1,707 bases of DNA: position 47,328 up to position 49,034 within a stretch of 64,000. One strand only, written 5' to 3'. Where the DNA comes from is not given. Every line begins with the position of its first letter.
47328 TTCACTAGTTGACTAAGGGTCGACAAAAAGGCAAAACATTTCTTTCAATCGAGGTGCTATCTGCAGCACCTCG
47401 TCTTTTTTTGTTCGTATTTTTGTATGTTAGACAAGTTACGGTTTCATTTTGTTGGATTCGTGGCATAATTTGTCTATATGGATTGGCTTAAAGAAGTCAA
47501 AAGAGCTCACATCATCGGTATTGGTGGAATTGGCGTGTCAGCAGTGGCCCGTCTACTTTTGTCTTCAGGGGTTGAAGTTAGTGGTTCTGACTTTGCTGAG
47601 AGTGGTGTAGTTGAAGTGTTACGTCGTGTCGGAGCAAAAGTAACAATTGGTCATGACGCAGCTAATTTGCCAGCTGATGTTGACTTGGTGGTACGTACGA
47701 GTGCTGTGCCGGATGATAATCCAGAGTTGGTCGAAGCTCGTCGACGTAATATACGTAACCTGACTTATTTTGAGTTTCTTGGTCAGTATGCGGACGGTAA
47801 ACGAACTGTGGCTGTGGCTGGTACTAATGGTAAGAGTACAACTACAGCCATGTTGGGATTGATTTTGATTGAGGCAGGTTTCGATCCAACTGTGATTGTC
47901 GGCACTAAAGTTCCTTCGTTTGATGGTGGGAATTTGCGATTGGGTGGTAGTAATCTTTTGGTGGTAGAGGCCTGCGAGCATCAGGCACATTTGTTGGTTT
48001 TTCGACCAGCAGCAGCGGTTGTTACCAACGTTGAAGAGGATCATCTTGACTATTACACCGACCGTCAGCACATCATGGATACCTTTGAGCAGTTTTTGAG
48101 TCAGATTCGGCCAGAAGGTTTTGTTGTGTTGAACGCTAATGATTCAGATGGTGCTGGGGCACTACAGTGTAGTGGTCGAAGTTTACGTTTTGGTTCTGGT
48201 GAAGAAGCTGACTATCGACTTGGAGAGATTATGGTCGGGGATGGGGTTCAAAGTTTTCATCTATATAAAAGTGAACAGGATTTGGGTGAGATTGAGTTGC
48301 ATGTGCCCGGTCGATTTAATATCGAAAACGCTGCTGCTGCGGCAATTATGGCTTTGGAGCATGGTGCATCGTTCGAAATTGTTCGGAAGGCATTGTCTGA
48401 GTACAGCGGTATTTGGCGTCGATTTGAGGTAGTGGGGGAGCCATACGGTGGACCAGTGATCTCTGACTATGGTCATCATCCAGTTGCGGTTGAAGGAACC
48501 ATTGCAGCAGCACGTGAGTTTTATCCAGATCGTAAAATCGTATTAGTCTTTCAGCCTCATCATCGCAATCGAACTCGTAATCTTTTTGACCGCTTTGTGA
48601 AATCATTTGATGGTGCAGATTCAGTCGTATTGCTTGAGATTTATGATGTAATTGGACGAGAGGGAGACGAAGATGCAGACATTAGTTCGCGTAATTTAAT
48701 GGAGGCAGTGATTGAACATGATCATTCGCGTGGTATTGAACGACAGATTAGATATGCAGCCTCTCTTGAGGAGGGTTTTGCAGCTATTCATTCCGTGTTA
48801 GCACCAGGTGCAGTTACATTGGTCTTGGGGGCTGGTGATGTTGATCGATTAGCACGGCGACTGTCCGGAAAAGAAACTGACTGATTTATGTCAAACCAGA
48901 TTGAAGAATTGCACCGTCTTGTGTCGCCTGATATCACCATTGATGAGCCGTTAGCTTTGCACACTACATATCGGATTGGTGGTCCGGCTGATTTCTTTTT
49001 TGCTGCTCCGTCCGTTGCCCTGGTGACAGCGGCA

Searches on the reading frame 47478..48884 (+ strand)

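Call 39: search_protein_families(library=pfam, proteins=[window:47478-48884:+], max_evalue=0.001)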
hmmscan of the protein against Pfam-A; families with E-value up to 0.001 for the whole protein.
window:47478-48884:+ (468 aa): 3 families
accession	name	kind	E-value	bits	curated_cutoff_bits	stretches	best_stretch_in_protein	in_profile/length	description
PF08245.18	Mur_ligase_M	-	9.6e-29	101.2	24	1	113-292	1-200/200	Mur ligase middle domain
PF01225.30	Mur_ligase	-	5e-23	81.7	21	1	10-108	2-94/95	Mur ligase family, catalytic domain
PF02875.26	Mur_ligase_C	-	3.2e-20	73.7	28.4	1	314-453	1-127/127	Mur ligase, glutamate ligase domain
